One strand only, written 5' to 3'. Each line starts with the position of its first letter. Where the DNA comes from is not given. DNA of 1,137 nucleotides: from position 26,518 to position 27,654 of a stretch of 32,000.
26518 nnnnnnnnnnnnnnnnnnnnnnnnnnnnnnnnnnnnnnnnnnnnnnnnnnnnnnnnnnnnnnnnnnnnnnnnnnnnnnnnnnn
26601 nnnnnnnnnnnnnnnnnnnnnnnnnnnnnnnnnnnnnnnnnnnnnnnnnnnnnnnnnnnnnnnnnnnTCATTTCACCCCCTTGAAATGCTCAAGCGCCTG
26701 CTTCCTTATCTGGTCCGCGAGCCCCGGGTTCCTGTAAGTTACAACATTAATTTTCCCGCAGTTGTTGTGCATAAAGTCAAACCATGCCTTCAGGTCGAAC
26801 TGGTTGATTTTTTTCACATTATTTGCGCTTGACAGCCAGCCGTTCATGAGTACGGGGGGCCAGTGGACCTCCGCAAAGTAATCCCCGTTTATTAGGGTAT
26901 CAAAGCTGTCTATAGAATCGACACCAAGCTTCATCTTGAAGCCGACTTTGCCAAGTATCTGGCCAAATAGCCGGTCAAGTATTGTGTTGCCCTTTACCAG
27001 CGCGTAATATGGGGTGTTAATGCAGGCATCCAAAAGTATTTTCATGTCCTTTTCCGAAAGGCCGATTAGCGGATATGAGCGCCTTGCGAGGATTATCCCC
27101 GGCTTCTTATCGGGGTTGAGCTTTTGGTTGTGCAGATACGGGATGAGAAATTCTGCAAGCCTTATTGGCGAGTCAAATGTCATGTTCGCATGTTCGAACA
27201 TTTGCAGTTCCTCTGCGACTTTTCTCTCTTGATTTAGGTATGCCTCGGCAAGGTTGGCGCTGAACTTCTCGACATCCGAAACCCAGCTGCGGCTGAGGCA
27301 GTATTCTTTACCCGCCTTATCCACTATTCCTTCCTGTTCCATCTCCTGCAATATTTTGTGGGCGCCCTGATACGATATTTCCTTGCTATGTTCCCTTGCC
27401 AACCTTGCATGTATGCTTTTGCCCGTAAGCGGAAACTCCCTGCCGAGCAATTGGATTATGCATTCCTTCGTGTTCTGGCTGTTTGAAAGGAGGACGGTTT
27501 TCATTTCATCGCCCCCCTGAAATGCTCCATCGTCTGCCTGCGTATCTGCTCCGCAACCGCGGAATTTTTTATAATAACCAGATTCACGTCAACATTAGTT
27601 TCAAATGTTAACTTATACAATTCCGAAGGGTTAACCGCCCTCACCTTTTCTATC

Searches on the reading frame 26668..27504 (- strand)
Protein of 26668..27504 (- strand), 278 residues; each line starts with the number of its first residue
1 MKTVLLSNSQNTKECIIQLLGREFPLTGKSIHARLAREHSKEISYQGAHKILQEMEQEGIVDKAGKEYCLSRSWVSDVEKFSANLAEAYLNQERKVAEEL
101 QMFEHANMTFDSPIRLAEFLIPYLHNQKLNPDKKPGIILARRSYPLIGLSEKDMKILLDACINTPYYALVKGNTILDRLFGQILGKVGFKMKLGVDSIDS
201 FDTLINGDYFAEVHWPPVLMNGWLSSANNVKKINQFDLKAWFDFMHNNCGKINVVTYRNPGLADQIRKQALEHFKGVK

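Call 38: find_homologous_proteins(query=window:26668-27504:-, max_evalue=0.001)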
Query window:26668-27504:- (278 aa): 2 proteins with E <= 0.001 among 638 candidates.
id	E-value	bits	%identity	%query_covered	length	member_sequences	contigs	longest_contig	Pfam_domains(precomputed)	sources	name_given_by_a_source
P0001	1.9e-185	633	100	100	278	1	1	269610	-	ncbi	ncbi:MAG: hypothetical protein V1676_02585 [Candidatus Diapherotrites archaeon]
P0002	8.6e-95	335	53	100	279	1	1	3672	-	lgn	-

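Call 39: find_encoding_contigs(protein=P0001, flank=10000, max_places=3)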
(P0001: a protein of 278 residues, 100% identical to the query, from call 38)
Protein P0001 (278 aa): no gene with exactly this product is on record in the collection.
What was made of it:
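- Tried and rejected: The source record is not indexed (call 39), so a scan of the whole 269.6-kb contig was impossible.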

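Call 40: find_encoding_contigs(protein=P0002, flank=5000, max_places=3)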
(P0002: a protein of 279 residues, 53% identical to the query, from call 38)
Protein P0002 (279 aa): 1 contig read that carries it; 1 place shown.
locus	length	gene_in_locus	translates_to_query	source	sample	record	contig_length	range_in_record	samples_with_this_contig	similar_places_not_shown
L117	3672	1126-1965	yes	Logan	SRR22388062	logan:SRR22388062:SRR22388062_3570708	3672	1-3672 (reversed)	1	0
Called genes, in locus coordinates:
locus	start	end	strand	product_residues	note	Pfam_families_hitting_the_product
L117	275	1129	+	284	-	-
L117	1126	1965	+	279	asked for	-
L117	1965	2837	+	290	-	-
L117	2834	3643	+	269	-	-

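Call 54: search_solved_structures(query=A3, max_evalue=1, show_alignments=2)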
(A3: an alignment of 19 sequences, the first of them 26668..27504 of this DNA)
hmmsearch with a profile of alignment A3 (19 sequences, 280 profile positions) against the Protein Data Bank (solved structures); distinct sequences matched with E-value up to 1: 3.
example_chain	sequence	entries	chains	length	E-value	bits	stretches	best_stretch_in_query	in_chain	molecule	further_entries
2mh2_A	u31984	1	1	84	0.12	15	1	25-66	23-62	Homologous-pairing protein 2 homolog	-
3tgn_A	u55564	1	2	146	0.14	14.7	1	13-67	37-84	Adc operon repressor AdcR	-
8pzk_A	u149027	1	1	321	0.79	12.3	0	149-197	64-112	Orange carotenoid-binding protein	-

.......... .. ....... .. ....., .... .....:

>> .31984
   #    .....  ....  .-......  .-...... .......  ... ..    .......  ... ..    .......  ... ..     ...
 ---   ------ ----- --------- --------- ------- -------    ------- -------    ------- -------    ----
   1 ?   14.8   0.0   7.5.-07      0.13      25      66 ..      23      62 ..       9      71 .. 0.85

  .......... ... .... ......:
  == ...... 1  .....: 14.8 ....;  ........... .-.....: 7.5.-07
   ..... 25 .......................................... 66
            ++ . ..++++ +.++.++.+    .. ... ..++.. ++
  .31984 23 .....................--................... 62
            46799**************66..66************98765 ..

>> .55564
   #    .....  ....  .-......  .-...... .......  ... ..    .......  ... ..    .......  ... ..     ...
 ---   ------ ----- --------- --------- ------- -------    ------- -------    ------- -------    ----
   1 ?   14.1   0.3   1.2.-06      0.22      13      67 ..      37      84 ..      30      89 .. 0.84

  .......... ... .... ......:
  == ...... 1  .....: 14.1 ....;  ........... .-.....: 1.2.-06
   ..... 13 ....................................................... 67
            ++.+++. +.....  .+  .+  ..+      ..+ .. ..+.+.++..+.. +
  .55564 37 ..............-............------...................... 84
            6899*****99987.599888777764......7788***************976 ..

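Call 61: predict_structure(alignment_id=A4)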
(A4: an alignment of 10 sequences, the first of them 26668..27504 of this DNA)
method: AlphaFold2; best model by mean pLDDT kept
length: 278 residues; sequences in the alignment: 10
mean_pLDDT: 83.5   pTM: 0.61
mean pLDDT of the five models: 83.5, 82.8, 82.1, 81.5, 81.0
residues with pLDDT >= 90: 101; 70-90: 140; 50-70: 19; < 50: 18
segments of 3 or more residues with pLDDT < 50: 1-9, 92-95
pLDDT, mean of each block of 10 residues (from residue 1): 41 88 89 86 87 91 93 83 63 49 73 87 85 93 86 88 92 93 90 86 93 92 88 86 77 91 94 73
secondary structure, 60 per line:
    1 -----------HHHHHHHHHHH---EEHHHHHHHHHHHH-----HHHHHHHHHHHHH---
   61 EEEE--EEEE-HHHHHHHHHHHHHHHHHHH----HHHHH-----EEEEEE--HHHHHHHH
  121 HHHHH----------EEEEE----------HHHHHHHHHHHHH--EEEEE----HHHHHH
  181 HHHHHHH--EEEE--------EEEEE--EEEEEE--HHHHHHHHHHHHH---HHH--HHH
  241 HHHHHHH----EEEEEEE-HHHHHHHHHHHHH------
elements in order: H12-22 H28-39 H45-57 E61-64 E67-70 H72-90 H95-99 E105-110 H113-125 E136-140 H151-163 E166-170 H175-187 E190-193 E202-206 E209-214 H217-229 H238-247 E252-258 H260-272

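Call 65: fold_search(model_id=the predicted structure, library=pdb)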
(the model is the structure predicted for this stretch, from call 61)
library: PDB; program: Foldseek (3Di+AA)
matches with E <= 10: 1156; with E <= 0.001: 9
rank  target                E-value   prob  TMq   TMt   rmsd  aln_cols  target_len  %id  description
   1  5bpi_C                9.2e-08  1.00  0.32  0.34  10.6       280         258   11  Structure of TrmBL2, an archaeal chromatin protein, shows a novel mode of DNA binding. (released 2015-09-02)
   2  5bqt_A                1.2e-07  1.00  0.32  0.34  18.3       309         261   12  Structure of TrmBL2, an archaeal chromatin protein, shows a novel mode of DNA binding. (released 2015-09-02)
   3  5box_A                1.8e-07  1.00  0.32  0.33  19.3       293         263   11  Structure of TrmBL2, an archaeal chromatin protein, shows a novel mode of DNA binding. (released 2015-09-02)
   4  4ggk                  1.8e-04  1.00  0.36  0.57   6.0       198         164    7  Crystal structure of Zucchini from mouse (mZuc / PLD6 / MitoPLD) bound to tungstate (released 2012-10-10)
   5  4ggj                  3.3e-04  1.00  0.36  0.55   6.0       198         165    9  Crystal structure of Zucchini from mouse (mZuc / PLD6 / MitoPLD) (released 2012-10-10)
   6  5f8f_B                6.5e-04  0.91  0.18  0.14  13.6       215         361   13  Rv2258c-SFG (released 2016-06-29)
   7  1byr                  7.8e-04  1.00  0.37  0.59   5.2       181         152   10  CRYSTAL STRUCTURE OF A PHOSPHOLIPASE D FAMILY MEMBER, NUC FROM SALMONELLA TYPHIMURIUM (released 1999-10-19)
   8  8tjk_A                9.3e-04  0.85  0.21  0.19  16.8       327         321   11  SAM-dependent methyltransferase RedM bound to SAH (released 2023-12-13)
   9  8tji_B                9.3e-04  0.84  0.21  0.19  17.3       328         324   10  SAM-dependent methyltransferase RedM, apo (released 2023-12-13)
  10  5f8e_C                1.1e-03  0.77  0.21  0.17  17.7       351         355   10  Rv2258c-SAH (released 2016-06-29)
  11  3mcz_B                1.1e-03  0.93  0.21  0.18  12.0       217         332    9  The Structure of an O-methyltransferase family protein from Burkholderia thailandensis. (released 2010-05-26)
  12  2o8r_A                1.4e-03  1.00  0.33  0.16   7.7       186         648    6  Crystal Structure of Polyphosphate Kinase from Porphyromonas Gingivalis (released 2006-12-19)
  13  8ioi_B                1.9e-03  1.00  0.20  0.31  18.4       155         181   15  Crystal Structure of PadR- family transcriptional regulator Rv1176c from Mycobacterium tuberculosis H37Rv. (released 2024-03-13)
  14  1x1a                  2.1e-03  0.82  0.23  0.20  16.9       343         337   11  Crystal structure of BchU complexed with S-adenosyl-L-methionine (released 2006-07-18)
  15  8r3g_A                2.3e-03  0.97  0.22  0.19  14.8       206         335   12  Central glycolytic genes regulator (CggR) bound to DNA operator (released 2024-06-19)
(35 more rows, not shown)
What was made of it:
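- The AF2 model (pLDDT 83.5) best matches the TrmB-family protein TrmBL2, E = 9e-8 (calls 61, 65).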

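Call 77: search_protein_families(library=ncbifam, proteins=[window:26668-27504:-], max_evalue=0.01)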
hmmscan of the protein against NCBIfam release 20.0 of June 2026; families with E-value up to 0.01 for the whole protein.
window:26668-27504:- (278 aa): 0 families

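Call 88: search_protein_representatives(alignment_id=A4)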
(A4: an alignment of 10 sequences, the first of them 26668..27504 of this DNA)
Query: 10 sequences, 282 profile positions. Proteins with E-value up to 0.001 (for the whole library): 2292; up to 1e-10: 1671; up to 1e-30: 571. The best 150 are listed.
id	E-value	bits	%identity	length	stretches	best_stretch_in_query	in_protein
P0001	3.9e-109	381.1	-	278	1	1-282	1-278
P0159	4.3e-108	377.6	-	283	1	1-280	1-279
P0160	2.8e-105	368.4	-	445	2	1-281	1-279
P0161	1.1e-104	366.5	-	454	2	1-280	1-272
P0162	1.6e-104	365.9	-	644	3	1-281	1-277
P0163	5.4e-104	364.2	-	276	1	1-282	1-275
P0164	2.1e-102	359.0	-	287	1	1-281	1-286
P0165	2.2e-96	339.2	-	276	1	9-282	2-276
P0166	7.0e-91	321.2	-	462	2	1-280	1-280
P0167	8.0e-86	304.6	-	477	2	11-280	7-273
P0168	4.0e-84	299.0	-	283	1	1-280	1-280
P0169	2.8e-83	296.2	-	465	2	1-280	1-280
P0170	3.2e-81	289.5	-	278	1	7-281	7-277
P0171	7.1e-79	281.8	-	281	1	1-280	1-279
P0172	1.5e-77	277.4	-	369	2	1-279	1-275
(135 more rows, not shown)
